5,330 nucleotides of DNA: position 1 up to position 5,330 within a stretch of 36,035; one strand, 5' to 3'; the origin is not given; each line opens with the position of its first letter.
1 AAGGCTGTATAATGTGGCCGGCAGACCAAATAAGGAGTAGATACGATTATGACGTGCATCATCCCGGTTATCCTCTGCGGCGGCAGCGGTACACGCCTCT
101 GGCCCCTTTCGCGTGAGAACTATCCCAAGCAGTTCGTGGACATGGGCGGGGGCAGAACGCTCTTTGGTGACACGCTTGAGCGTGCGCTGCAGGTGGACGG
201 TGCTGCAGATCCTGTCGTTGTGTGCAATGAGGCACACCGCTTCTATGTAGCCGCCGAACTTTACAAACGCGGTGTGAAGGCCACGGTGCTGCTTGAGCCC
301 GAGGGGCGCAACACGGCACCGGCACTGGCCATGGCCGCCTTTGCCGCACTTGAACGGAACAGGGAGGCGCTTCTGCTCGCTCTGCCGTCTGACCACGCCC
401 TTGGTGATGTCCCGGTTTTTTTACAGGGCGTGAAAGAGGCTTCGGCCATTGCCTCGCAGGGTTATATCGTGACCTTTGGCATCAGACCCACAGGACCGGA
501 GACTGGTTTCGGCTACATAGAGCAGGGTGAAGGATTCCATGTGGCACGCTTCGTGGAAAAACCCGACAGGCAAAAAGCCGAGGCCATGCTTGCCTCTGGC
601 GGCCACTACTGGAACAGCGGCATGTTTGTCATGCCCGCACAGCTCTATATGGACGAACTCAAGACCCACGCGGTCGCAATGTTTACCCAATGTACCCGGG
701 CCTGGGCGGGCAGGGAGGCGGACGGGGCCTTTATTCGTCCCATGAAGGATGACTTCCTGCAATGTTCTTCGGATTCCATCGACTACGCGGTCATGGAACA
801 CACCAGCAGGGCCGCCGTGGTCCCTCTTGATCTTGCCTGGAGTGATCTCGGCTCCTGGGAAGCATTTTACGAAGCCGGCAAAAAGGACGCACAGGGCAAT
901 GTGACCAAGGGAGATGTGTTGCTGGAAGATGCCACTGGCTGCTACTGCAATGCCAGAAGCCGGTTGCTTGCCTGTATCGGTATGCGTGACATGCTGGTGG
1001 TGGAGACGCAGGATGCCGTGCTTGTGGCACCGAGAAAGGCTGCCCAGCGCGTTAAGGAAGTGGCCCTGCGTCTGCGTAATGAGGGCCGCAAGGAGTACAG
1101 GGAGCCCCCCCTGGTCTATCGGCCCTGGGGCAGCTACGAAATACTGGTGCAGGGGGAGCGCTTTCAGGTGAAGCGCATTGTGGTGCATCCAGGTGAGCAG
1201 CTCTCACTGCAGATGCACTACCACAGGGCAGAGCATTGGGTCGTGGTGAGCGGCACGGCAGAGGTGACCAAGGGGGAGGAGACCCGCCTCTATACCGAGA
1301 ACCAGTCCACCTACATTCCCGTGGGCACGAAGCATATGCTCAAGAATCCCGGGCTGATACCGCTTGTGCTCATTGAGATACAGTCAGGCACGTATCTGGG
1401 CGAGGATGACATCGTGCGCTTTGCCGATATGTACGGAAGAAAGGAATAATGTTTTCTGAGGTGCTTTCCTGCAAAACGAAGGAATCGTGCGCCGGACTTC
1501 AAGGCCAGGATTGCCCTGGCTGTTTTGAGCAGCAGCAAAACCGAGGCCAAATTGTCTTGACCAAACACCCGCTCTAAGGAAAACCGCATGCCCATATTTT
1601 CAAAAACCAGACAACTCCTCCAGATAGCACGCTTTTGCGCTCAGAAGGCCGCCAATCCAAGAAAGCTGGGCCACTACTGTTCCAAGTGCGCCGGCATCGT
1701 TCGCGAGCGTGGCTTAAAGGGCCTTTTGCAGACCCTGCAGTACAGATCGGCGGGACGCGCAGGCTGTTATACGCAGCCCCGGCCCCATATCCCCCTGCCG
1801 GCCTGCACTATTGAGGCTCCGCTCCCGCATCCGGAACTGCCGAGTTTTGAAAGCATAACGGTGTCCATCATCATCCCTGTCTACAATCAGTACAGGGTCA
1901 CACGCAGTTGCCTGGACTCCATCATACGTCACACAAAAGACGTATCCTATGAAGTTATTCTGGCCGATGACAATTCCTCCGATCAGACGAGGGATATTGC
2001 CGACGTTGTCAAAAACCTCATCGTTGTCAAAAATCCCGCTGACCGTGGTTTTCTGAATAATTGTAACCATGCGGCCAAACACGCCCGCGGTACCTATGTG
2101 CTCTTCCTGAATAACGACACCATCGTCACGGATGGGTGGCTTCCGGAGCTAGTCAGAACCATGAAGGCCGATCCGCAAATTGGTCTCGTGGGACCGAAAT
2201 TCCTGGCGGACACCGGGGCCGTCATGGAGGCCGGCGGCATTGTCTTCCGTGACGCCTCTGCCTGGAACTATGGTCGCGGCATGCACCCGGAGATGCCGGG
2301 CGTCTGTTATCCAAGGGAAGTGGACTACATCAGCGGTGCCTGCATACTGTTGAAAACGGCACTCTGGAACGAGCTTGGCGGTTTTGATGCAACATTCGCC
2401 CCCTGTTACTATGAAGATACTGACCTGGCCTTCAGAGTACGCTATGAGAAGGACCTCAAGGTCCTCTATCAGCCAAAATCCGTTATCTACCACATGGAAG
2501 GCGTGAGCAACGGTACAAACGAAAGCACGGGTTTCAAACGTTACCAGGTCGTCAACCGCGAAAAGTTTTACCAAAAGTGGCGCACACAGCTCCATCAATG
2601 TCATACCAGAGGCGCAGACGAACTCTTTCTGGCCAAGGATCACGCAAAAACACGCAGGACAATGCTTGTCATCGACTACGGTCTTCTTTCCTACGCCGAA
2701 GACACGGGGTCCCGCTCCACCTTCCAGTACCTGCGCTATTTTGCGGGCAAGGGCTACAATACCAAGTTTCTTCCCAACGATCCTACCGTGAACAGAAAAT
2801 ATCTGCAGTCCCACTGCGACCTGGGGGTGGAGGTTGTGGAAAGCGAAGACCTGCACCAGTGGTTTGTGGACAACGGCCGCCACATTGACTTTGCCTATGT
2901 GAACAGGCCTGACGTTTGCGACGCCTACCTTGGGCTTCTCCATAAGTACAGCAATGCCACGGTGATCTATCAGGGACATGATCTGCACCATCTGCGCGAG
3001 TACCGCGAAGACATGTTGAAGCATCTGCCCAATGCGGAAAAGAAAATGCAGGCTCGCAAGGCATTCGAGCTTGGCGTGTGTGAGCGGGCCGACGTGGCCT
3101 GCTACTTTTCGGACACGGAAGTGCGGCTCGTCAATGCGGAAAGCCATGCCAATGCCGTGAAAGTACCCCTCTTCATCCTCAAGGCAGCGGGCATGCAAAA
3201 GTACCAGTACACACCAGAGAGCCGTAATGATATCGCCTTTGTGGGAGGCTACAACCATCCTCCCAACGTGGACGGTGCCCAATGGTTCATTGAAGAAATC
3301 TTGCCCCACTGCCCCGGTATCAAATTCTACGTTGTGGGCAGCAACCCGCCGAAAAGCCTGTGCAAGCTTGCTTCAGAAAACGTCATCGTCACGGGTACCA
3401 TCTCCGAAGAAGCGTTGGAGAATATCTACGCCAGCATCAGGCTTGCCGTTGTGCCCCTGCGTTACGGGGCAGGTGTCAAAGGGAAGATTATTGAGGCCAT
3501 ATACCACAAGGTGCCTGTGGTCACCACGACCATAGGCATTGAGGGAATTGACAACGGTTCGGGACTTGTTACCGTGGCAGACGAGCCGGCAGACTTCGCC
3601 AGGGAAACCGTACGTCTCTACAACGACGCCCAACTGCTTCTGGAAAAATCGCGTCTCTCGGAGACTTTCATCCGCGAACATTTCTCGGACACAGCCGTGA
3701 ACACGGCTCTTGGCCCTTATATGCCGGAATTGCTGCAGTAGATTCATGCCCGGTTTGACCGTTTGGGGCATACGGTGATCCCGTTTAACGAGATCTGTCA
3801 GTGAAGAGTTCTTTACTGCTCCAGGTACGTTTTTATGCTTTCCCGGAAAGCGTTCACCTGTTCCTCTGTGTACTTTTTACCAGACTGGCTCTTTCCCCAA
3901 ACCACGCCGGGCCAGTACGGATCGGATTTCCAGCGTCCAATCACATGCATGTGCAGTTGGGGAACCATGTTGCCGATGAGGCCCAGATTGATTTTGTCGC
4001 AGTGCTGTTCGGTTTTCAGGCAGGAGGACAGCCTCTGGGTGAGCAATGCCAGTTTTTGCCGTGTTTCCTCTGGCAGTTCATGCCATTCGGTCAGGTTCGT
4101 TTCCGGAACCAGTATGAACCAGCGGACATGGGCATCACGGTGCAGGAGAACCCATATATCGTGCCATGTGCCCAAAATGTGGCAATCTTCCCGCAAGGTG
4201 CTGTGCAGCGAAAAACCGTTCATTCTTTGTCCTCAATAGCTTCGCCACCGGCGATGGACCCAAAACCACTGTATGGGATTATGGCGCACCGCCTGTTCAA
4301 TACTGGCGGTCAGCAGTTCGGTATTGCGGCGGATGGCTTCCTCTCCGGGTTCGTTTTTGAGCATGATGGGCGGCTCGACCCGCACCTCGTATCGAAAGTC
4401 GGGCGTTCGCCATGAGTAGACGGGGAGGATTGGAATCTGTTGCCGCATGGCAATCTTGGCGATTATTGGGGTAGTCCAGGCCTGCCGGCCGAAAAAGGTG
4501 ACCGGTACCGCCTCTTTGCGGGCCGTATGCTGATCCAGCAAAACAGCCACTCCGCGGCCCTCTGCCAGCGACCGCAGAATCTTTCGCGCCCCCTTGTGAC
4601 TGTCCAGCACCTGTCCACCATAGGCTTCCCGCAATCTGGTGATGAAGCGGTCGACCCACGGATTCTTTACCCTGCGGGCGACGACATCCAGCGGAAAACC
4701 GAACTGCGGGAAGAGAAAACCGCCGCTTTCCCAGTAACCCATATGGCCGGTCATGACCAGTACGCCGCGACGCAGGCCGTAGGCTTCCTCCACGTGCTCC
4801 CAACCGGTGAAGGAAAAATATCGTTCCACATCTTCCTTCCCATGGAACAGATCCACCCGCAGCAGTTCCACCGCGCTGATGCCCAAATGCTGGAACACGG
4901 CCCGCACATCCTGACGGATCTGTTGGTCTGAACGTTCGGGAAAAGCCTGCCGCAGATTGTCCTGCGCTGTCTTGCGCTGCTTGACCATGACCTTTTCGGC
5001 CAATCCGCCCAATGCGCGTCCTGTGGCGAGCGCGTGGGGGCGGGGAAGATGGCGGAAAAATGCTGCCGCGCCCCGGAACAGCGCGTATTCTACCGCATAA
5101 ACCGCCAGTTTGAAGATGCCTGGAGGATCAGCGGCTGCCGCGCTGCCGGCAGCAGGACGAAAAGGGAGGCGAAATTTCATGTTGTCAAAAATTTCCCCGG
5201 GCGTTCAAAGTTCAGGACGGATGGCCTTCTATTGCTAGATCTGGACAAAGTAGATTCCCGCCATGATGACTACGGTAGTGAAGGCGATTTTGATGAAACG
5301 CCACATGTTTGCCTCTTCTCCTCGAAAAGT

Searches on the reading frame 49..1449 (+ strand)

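Call 7: search_protein_families(library=pfam, proteins=[window:49-1449:+], max_evalue=0.001)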
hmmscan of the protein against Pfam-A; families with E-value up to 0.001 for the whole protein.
window:49-1449:+ (466 aa): 5 families
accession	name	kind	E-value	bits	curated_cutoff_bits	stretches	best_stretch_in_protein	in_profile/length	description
PF00483.29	NTP_transferase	-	6.2e-54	183.6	21.2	1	6-282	2-244/245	Nucleotidyl transferase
PF01050.24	MannoseP_isomer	-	4.5e-52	175.6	23.6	1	346-460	2-116/116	Mannose-6-phosphate isomerase C-terminal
PF22640.1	ManC_GMP_beta-helix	-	2.4e-12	47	27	1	294-342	7-55/55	MannoseP isomerase/GMP-like beta-helix domain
PF07883.17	Cupin_2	-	1.1e-08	35.1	27.2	1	377-444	3-69/70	Cupin domain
PF12804.13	NTP_transf_3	-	1.1e-06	29.3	27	1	7-118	2-98/160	MobA-like NTP transferase domain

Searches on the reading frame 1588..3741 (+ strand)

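Call 7: search_protein_families(library=pfam, proteins=[window:1588-3741:+], max_evalue=0.001)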
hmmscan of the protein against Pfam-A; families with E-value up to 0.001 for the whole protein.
window:1588-3741:+ (717 aa): 7 families
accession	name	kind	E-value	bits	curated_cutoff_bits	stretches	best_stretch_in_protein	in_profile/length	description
PF00535.33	Glycos_transf_2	-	1.1e-26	94.2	23.3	1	93-202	1-113/168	Glycosyl transferase family 2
PF13692.12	Glyco_trans_1_4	-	1.1e-22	81.3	27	1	547-680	2-142/142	Glycosyl transferases group 1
PF13641.12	Glyco_tranf_2_3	-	1.2e-16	61.9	27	1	92-306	3-215/230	Glycosyltransferase like family 2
PF13632.12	Glyco_trans_2_3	-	4.3e-06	27.1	27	1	170-308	1-128/198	Glycosyl transferase family group 2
PF00534.26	Glycos_transf_1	-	4.4e-06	26.8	26.4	1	543-681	12-159/172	Glycosyl transferases group 1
PF10111.15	Glyco_tranf_2_2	-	1.1e-05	25.5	27.3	0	93-185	1-99/276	Glycosyltransferase like family 2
PF13712.12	Glyco_tranf_2_5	-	0.00029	21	27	1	158-313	44-200/210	Glycosyltransferase like family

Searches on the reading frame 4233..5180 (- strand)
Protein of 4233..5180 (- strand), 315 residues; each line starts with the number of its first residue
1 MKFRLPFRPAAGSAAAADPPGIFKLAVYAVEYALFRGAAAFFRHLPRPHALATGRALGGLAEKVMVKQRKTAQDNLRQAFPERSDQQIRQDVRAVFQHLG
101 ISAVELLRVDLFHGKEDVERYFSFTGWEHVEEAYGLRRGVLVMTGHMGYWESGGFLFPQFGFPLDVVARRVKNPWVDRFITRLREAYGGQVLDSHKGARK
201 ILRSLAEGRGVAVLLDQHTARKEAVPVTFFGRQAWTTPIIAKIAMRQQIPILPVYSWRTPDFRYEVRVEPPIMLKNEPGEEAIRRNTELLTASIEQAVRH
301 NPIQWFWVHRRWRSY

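Call 7: search_protein_families(library=pfam, proteins=[window:4233-5180:-], max_evalue=0.001)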
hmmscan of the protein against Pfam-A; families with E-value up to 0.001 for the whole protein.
window:4233-5180:- (315 aa): 1 family
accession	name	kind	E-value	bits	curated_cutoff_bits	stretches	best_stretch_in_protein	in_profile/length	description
PF03279.18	Lip_A_acyltrans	-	3.9e-56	190.8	22.3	1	34-313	18-294/295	Bacterial lipid A biosynthesis acyltransferase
